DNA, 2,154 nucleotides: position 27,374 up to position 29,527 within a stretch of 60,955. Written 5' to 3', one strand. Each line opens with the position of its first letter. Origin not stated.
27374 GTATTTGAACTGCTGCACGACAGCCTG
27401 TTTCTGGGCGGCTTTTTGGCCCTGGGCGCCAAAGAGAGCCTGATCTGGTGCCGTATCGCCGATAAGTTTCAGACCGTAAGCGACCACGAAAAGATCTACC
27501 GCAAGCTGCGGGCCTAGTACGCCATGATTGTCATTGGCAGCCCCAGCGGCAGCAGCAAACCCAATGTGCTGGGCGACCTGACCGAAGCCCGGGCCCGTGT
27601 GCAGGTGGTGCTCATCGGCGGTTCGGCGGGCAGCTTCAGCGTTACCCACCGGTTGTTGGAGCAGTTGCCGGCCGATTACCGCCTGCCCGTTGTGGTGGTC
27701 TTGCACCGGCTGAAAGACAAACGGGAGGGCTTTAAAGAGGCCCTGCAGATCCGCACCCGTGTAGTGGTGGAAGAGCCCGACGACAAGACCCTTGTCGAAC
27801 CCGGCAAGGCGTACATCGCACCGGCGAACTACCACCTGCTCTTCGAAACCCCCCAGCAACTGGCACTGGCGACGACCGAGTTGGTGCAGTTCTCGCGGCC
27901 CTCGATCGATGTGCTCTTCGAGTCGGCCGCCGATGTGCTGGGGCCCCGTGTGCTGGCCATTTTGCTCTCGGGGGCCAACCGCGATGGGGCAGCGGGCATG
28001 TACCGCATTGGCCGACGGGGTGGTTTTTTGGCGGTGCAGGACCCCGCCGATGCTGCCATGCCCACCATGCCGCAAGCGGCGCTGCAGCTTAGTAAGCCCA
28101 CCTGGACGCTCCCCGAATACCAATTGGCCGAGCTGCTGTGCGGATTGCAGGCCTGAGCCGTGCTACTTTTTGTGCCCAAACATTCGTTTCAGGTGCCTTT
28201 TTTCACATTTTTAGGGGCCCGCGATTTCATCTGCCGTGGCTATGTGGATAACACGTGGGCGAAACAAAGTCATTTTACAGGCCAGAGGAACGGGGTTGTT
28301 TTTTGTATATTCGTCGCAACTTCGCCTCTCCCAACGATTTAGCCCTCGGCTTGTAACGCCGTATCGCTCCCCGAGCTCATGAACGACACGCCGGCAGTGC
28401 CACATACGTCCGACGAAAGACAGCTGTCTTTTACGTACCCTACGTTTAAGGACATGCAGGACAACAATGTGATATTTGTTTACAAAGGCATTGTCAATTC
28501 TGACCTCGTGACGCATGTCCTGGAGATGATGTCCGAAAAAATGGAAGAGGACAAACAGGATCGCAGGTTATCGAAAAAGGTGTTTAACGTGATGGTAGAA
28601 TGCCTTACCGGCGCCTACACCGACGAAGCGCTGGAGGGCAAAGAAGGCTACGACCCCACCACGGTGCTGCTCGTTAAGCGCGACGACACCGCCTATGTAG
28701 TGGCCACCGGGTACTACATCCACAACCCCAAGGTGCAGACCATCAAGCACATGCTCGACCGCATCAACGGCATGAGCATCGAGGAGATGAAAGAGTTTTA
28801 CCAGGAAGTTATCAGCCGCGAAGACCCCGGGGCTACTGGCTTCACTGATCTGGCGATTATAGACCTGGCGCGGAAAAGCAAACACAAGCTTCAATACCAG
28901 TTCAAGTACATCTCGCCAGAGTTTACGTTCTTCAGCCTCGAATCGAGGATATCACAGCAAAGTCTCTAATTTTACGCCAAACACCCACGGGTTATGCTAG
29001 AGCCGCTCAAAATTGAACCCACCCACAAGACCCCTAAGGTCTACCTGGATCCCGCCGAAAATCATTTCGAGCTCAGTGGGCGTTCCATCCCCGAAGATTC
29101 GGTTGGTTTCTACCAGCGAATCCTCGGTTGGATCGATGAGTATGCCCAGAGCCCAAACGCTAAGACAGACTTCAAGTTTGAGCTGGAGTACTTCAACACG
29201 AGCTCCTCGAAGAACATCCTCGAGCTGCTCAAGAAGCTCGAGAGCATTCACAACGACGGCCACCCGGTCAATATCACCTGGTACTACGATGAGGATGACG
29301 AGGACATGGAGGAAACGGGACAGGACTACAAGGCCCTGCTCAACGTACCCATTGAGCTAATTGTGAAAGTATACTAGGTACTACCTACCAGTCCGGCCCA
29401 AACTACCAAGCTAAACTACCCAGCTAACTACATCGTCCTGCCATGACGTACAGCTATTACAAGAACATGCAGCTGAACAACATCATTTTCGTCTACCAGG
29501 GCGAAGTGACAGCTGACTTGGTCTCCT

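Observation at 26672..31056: Candidate composite signalling island: CheR + receiver-less CheB + two SiaB/SiaC-like partner-switch pairs + tail-anchored coiled-coil protein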

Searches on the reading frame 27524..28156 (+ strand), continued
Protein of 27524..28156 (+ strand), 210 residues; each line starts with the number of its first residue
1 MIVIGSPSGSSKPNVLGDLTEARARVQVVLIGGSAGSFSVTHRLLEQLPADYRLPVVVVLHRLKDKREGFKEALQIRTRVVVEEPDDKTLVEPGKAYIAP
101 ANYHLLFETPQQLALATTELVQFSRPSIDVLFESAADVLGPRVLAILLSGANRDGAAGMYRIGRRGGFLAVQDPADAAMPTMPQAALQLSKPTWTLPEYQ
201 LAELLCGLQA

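Call 35: find_encoding_contigs(protein=P0236, flank=10000, max_places=1)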
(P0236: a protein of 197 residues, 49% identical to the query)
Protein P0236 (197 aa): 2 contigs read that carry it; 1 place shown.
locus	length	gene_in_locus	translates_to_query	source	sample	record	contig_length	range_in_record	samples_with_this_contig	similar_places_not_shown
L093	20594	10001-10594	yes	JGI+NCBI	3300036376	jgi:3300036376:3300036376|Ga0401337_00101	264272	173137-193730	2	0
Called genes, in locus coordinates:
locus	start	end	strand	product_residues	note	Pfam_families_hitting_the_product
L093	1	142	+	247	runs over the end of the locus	PF00072:Response_reg, PF04397:LytTR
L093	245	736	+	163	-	-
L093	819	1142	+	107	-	-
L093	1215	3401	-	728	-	PF13089:PP_kinase_N, PF02503:PP_kinase, PF17941:PP_kinase_C_1, PF13091:PLDc_2 (faint), PF13090:PP_kinase_C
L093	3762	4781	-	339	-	PF06144:DNA_pol3_delta, PF21694:DNA_pol3_delta_C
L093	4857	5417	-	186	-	PF08207:EFP_N, PF01132:EFP, PF09285:Elong-fact-P_C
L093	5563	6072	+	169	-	PF03167:UDG (weak)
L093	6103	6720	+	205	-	-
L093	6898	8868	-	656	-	PF00012:HSP70, PF06723:MreB_Mbl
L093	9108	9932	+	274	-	PF03705:CheR_N, PF01739:CheR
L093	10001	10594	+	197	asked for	PF01339:CheB_methylest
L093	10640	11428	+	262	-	PF13185:GAF_2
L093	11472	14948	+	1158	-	PF02743:dCache_1 (weak), PF13185:GAF_2, PF00989:PAS, PF08447:PAS_3 (weak), PF08448:PAS_4, PF13426:PAS_9, PF00989:PAS (weak), PF07228:SpoIIE, +3 more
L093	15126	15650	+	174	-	PF19788:DUF6272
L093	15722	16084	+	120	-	PF09345:SiaC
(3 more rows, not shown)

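Call 39: search_solved_structures(query=window:27524-28156:+, max_evalue=1e-10, show_alignments=2)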
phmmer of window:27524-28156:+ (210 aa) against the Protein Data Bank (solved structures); distinct sequences matched with E-value up to 1e-10: 5.
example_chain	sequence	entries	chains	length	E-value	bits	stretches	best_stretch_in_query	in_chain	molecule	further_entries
3sft_A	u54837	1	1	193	3.2e-20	75.9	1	27-206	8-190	Chemotaxis response regulator protein-glutamate methylesterase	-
6ymz_A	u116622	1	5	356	2.8e-18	69.5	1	26-192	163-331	Protein-glutamate methylesterase/protein-glutamine glutaminase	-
1chd_A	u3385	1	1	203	4.6e-18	68.8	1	27-191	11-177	CHEB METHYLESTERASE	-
1a2o_A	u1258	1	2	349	1.3e-17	67.3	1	27-191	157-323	CHEB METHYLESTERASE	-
7esg_A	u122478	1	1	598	1.4e-15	60.7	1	28-197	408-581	Glutathione S-transferase,Protein-glutamate methylesterase/protein-glutamine glutaminase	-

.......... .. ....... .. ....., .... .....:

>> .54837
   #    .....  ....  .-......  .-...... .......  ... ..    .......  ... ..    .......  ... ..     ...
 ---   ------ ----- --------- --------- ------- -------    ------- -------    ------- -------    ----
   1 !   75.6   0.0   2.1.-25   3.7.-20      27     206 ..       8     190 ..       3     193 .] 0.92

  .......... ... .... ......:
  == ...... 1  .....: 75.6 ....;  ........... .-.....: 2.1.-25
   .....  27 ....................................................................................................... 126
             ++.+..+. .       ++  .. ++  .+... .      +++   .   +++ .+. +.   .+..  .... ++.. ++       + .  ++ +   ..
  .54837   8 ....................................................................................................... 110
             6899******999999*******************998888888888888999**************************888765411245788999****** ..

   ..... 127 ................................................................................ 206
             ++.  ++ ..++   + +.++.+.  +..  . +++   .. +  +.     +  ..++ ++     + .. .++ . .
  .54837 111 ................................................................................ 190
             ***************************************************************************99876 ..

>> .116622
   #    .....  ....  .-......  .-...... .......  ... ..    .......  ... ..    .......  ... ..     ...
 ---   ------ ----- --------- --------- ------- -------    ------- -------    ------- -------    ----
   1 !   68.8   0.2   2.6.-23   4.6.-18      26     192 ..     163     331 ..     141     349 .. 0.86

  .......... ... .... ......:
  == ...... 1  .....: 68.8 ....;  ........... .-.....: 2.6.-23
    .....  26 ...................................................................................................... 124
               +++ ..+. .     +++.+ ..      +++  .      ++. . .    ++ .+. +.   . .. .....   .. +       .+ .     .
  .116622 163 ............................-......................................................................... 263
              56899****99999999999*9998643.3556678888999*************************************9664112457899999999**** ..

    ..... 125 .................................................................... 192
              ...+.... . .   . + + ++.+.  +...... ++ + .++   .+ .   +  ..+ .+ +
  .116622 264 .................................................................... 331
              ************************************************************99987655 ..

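Call 79: search_protein_families(library=pfam, proteins=[L089:11791-15222:+, L090:11479-15135:+, L089:10604-11452:+, L092:6950-9166:+, L092:5448-6896:+, L089:16441-19620:+], max_evalue=0.001)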
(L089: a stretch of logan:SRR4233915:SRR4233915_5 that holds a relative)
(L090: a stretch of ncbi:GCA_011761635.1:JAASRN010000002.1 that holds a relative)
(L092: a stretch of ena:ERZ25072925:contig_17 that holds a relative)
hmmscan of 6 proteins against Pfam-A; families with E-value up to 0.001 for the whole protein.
L089:11791-15222:+ (1143 aa): 11 families
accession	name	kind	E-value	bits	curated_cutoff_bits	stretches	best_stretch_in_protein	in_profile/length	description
PF08448.16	PAS_4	-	3.4e-23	82.4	23.1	2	648-757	1-109/110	PAS fold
PF07228.17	SpoIIE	-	1.2e-21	77.9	25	1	945-1142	3-190/192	Stage II sporulation protein E (SpoIIE)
PF02743.24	dCache_1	-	8.4e-21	75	45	1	37-287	2-239/240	Cache domain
PF13426.13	PAS_9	-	1.6e-19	70.6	27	2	655-755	4-103/103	PAS domain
PF00989.32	PAS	-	1.7e-19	70.3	22.6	2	643-752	2-112/113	PAS fold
PF08447.18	PAS_3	-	6.8e-12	45.9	25.6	1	666-738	3-76/89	PAS fold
PF13185.12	GAF_2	-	5.1e-11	43.4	28.6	1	439-578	2-134/136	GAF domain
PF00672.30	HAMP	-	1.7e-10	41.5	25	1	323-373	2-52/53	HAMP domain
PF13188.13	PAS_8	-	1.7e-06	28.2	21.8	1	643-688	2-48/65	PAS domain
PF01590.32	GAF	-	2.6e-05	25.2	22.4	0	495-579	51-133/133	GAF domain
PF17201.10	Cache_3-Cache_2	-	7.5e-05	22.6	27.7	1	151-298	142-293/299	Cache 3/Cache 2 fusion domain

L090:11479-15135:+ (1218 aa): 10 families
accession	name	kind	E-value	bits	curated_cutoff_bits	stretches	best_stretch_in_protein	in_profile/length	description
PF07228.17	SpoIIE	-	6.8e-21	75.5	25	1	1019-1218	5-191/192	Stage II sporulation protein E (SpoIIE)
PF13426.13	PAS_9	-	8e-21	74.7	27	2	727-827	4-103/103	PAS domain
PF00989.32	PAS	-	1.2e-18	67.6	22.6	2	840-950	2-113/113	PAS fold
PF08448.16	PAS_4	-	5.7e-18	65.6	23.1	2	846-951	2-106/110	PAS fold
PF13185.12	GAF_2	-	2.3e-12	47.7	28.6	1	504-651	3-135/136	GAF domain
PF08447.18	PAS_3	-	7e-11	42.7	25.6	1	738-809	3-75/89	PAS fold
PF00672.30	HAMP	-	5.7e-10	39.8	25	1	389-437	4-52/53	HAMP domain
PF13188.13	PAS_8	-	7e-08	32.6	21.8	0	717-772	4-58/65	PAS domain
PF02743.24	dCache_1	-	1e-07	32.2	45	1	149-272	46-174/240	Cache domain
PF01590.32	GAF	-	1.7e-06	29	22.4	1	506-651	3-133/133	GAF domain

L089:10604-11452:+ (282 aa): 2 families
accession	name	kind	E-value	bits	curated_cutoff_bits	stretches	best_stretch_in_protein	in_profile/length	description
PF13185.12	GAF_2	-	2.7e-11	44.2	28.6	1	139-265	12-134/136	GAF domain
PF01590.32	GAF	-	7.9e-08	33.3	22.4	1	146-263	17-130/133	GAF domain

L092:6950-9166:+ (738 aa): 4 families
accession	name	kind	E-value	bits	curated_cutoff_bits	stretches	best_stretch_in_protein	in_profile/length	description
PF02743.24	dCache_1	-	7.8e-20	71.9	45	1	43-282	2-239/240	Cache domain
PF13185.12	GAF_2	-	9.3e-18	65.2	28.6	1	436-573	2-135/136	GAF domain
PF01590.32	GAF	-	3.4e-09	37.8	22.4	1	437-572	1-132/133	GAF domain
PF13492.12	GAF_3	-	0.00033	21.5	27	1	444-573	8-127/129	GAF domain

L092:5448-6896:+ (482 aa): 5 families
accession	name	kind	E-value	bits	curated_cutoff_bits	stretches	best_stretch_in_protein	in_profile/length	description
PF13426.13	PAS_9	-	9.7e-12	45.5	27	1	341-436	1-103/103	PAS domain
PF13185.12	GAF_2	-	1.4e-11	45.2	28.6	1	136-270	4-134/136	GAF domain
PF00989.32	PAS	-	9.6e-09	35.7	22.6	1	335-386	5-56/113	PAS fold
PF13188.13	PAS_8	-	1.3e-06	28.5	21.8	1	332-376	2-43/65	PAS domain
PF01590.32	GAF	-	1.6e-06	29.1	22.4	1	137-269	3-131/133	GAF domain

L089:16441-19620:+ (1059 aa): 5 families
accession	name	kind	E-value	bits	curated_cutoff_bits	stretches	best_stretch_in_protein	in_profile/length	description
PF00005.33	ABC_tran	-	3.9e-33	115.4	25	1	278-429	1-137/137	ABC transporter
PF01061.29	ABC2_membrane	-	1.4e-19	70.9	26.9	1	576-767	2-191/211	ABC-2 type transporter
PF12698.13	ABC2_membrane_3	-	3.7e-07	30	31.6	1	625-766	154-299/347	ABC-2 family transporter protein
PF05099.18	TerB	-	6e-06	27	24.4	1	8-149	3-116/118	Tellurite resistance protein TerB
PF13304.12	AAA_21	-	0.00012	22.7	27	0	367-454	220-295/304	AAA domain, putative AbiEii toxin, Type IV TA system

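Call 99: find_encoding_contigs(protein=P0239, flank=8000, max_places=1)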
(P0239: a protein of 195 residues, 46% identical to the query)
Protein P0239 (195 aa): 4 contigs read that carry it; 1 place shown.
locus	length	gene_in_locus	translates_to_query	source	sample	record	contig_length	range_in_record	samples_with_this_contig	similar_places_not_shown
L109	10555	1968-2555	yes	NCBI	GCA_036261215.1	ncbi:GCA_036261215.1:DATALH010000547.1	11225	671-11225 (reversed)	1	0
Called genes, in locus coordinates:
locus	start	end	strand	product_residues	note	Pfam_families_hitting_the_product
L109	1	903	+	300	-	PF00512:HisKA, PF02518:HATPase_c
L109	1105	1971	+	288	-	PF01739:CheR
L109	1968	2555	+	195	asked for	PF01339:CheB_methylest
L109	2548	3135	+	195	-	PF13185:GAF_2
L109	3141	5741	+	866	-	PF13185:GAF_2, PF00989:PAS (weak), PF13188:PAS_8 (faint), PF13426:PAS_9, PF08447:PAS_3, PF00989:PAS, PF08448:PAS_4, PF07228:SpoIIE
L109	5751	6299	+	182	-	PF19788:DUF6272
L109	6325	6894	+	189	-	PF19788:DUF6272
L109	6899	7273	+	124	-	PF09345:SiaC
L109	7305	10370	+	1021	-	PF00005:ABC_tran, PF12698:ABC2_membrane_3, PF01061:ABC2_membrane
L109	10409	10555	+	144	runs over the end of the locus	-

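Call 100: find_encoding_contigs(protein=P0228, flank=8000, max_places=1)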
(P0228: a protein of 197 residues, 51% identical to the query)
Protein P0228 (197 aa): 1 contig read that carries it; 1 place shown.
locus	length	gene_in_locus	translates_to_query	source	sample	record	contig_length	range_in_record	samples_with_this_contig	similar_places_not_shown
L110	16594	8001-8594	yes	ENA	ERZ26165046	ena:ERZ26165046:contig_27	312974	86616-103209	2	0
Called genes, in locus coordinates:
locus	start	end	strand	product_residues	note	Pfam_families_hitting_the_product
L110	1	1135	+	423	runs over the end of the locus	PF10555:MraY_sig1 (faint), PF00953:Glycos_transf_4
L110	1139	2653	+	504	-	PF17899:Peptidase_M61_N, PF05299:Peptidase_M61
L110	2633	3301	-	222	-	PF04240:Caroten_synth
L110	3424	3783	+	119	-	PF14114:DUF4286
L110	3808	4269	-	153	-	PF00583:Acetyltransf_1, PF13673:Acetyltransf_10 (weak), PF13508:Acetyltransf_7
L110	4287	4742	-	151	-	-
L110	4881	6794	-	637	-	PF00012:HSP70, PF06723:MreB_Mbl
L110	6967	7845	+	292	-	PF03705:CheR_N, PF01739:CheR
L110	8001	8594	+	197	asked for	PF01339:CheB_methylest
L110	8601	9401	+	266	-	PF13185:GAF_2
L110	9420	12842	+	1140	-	PF00672:HAMP, PF13185:GAF_2, PF00989:PAS, PF08447:PAS_3, PF08448:PAS_4 (weak), PF13426:PAS_9, PF08448:PAS_4, PF07228:SpoIIE, +2 more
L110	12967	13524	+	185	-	PF19788:DUF6272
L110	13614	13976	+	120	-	PF09345:SiaC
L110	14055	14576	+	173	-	PF01661:Macro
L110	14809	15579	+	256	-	PF06439:3keto-disac_hyd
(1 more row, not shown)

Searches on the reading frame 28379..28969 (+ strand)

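Call 3: search_protein_families(library=pfam, proteins=[window:28379-28969:+], max_evalue=0.01)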
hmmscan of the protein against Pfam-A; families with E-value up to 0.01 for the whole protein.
window:28379-28969:+ (196 aa): 1 family
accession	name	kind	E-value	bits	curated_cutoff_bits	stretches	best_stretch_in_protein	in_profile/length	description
PF19788.4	DUF6272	-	3.4e-25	88.7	26.6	1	54-185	1-134/134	Family of unknown function (DUF6272)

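Call 4: search_protein_families(library=ncbifam, proteins=[window:28379-28969:+], max_evalue=0.01)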
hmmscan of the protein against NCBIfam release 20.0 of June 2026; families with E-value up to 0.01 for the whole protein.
window:28379-28969:+ (196 aa): 2 families
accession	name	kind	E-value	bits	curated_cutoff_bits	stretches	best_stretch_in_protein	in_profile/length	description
NF038262.1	SiaB_fam_kinase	subfamily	1.8e-33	115.5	85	1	21-191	3-177/177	SiaB family protein kinase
NF038264.1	kinase_SiaB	equivalog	3.1e-13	49.9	225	1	25-189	8-174/176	biofilm regulation protein kinase SiaB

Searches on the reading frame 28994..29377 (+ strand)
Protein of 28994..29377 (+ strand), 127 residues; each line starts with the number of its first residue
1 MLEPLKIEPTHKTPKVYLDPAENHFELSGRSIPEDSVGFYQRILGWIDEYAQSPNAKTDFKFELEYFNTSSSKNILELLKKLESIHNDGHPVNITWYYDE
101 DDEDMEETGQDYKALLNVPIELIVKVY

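Call 3: search_protein_families(library=pfam, proteins=[window:28994-29377:+], max_evalue=0.01)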
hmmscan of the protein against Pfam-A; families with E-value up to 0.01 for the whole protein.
window:28994-29377:+ (127 aa): 1 family
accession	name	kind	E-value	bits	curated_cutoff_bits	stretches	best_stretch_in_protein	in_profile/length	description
PF09345.15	SiaC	-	1.4e-42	144.6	24.5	1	7-123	1-118/120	SiaC family regulatory phosphoprotein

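Call 4: search_protein_families(library=ncbifam, proteins=[window:28994-29377:+], max_evalue=0.01)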
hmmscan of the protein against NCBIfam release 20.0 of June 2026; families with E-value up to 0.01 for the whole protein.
window:28994-29377:+ (127 aa): 1 family
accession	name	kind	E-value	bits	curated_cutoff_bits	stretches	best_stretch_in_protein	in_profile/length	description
NF038265.1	phos_prot_SiaC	equivalog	1.4e-24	86.5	150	1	5-121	3-119/122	biofilm regulation phosphoprotein SiaC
